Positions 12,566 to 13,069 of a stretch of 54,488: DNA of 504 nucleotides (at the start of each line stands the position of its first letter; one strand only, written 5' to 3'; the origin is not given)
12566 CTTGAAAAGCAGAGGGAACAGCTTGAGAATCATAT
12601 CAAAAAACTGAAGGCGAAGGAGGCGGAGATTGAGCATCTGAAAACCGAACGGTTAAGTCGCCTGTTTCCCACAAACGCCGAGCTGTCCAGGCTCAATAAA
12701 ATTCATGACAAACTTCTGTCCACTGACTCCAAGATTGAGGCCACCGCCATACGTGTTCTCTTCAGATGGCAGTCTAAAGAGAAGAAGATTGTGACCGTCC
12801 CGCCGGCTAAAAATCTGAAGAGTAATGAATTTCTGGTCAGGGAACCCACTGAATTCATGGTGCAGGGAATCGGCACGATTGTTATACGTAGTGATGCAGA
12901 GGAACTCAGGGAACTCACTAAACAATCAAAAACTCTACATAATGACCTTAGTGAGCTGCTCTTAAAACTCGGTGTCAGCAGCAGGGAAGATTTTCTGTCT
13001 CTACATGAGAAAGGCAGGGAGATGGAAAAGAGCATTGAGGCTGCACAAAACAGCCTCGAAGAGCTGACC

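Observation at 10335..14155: Hook-less SbcD/SbcC-like pair of the bacterial YhaO/YhaN type in an archaeal context, next to IS debris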

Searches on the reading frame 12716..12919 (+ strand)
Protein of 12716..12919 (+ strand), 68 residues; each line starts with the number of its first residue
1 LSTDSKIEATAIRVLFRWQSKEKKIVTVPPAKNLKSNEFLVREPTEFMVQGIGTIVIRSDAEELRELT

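Call 62: search_protein_representatives(alignment_id=A3)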
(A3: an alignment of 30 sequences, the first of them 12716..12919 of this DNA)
Query: 30 sequences, 68 profile positions. Proteins with E-value up to 0.001 (for the whole library): 71; up to 1e-10: 41; up to 1e-30: 0. The best 71 are listed.
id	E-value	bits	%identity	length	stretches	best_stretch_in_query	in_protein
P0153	3.3e-21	90.8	-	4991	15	34-53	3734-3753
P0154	1.0e-19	86.0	-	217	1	2-68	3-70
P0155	1.8e-19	85.2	-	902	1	2-67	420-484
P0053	5.8e-19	83.6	-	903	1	3-67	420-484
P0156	1.1e-18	82.7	-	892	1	1-68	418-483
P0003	1.9e-18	81.9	-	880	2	3-67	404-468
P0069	7.4e-18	80.0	-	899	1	1-68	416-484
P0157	1.4e-17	79.2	-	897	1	3-67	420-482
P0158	2.3e-17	78.5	-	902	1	2-68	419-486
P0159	5.3e-17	77.3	-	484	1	1-66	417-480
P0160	1.7e-16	75.7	-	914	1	2-67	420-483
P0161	1.9e-16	75.5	-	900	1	2-67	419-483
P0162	2.8e-16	75.0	-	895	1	2-68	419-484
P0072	3.5e-16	74.7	-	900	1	6-67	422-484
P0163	3.8e-16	74.6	-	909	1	2-66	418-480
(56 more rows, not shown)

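Call 65: predict_structure(alignment_id=A3)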
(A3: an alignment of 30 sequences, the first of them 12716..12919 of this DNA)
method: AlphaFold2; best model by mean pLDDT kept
length: 68 residues; sequences in the alignment: 30
mean_pLDDT: 79.7   pTM: 0.63
mean pLDDT of the five models: 79.7, 78.2, 75.5, 74.9, 74.7
residues with pLDDT >= 90: 11; 70-90: 40; 50-70: 17; < 50: 0
segments of 3 or more residues with pLDDT < 50: none
pLDDT, mean of each block of 10 residues (from residue 1): 66 83 88 87 89 84 57
secondary structure, 60 per line:
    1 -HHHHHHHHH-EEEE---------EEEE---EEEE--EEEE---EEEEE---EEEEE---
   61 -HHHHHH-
elements in order: H2-10 E12-15 E25-28 E32-35 E38-41 E45-49 E53-57 H62-67

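Call 69: fold_search(model_id=the predicted structure, library=pdb)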
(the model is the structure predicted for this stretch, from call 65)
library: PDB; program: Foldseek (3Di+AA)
matches with E <= 10: 185; with E <= 0.001: 0
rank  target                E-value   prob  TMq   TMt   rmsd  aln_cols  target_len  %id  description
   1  9f7j                  1.9e+00  0.10  0.25  0.10   6.0        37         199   27  Rhodococcus diDNase in apo state (released 2024-12-04)
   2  9ug9_C                2.3e+00  0.08  0.24  0.06  10.0        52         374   10  The cryo-EM structure of 26S proteasome-Midnolin complex MB state (released 2025-09-10)
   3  4arq_A                2.5e+00  0.10  0.30  0.07  10.0        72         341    8  Structure of the pesticin S89C, S285C double mutant (released 2012-05-09)
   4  9u7r_C                2.7e+00  0.09  0.21  0.06   5.0        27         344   15  Substrate-free human 26S proteasome purified by midnolin, 20S proteasome, RPTs and RPN11 part (released 2026-04-01)
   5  9uo3_A                2.7e+00  0.06  0.28  0.12   7.6        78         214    8  Cryo-EM structure of the human IgM-Fc hexamer (released 2025-12-17)
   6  8qsp_D                2.7e+00  0.03  0.20  0.06  12.2        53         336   11  MUC5AC D3 assembly. SNP rs36189285: Arg996Gln. (released 2025-02-12)
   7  8usb_C                2.8e+00  0.06  0.24  0.06   9.9        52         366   10  Non-substrate-engaged human 26S proteasome with Nub1/FAT10 bound to Rpn1 (released 2024-11-06)
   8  9nkg_C                2.8e+00  0.06  0.24  0.06  10.0        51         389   10  Structure of substrate engaged MIDN-bound human 26S proteasome, EB-MIDN (Composite map) (released 2025-05-07)
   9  1xak                  3.0e+00  0.16  0.43  0.43   3.8        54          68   18  STRUCTURE OF THE SARS-CORONAVIRUS ORF7A ACCESSORY PROTEIN (released 2004-10-05)
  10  8amz_J                3.0e+00  0.06  0.24  0.06  10.1        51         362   12  Spinach 19S proteasome (released 2022-08-24)
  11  9mbp_E                3.0e+00  0.04  0.22  0.06  14.1        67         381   13  Substrate-engaged human 26S proteasome bound to midnolin with RPT1 at top of spiral staircase (released 2026-03-25)
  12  1yo4_MODEL_1_A        3.2e+00  0.14  0.41  0.34   3.9        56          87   21  Solution Structure of the SARS Coronavirus ORF 7a coded X4 protein (released 2006-01-17)
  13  4epi                  3.2e+00  0.08  0.30  0.07  10.0        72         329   10  The crystal structure of pesticin-T4 lysozyme hybrid stabilized by engineered disulfide bonds (released 2012-06-20)
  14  4arq_B                3.2e+00  0.08  0.29  0.07   9.4        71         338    7  Structure of the pesticin S89C, S285C double mutant (released 2012-05-09)
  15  4aqn_B                3.2e+00  0.08  0.29  0.07   9.5        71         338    8  Crystal structure of pesticin from Y. pestis (released 2012-05-02)
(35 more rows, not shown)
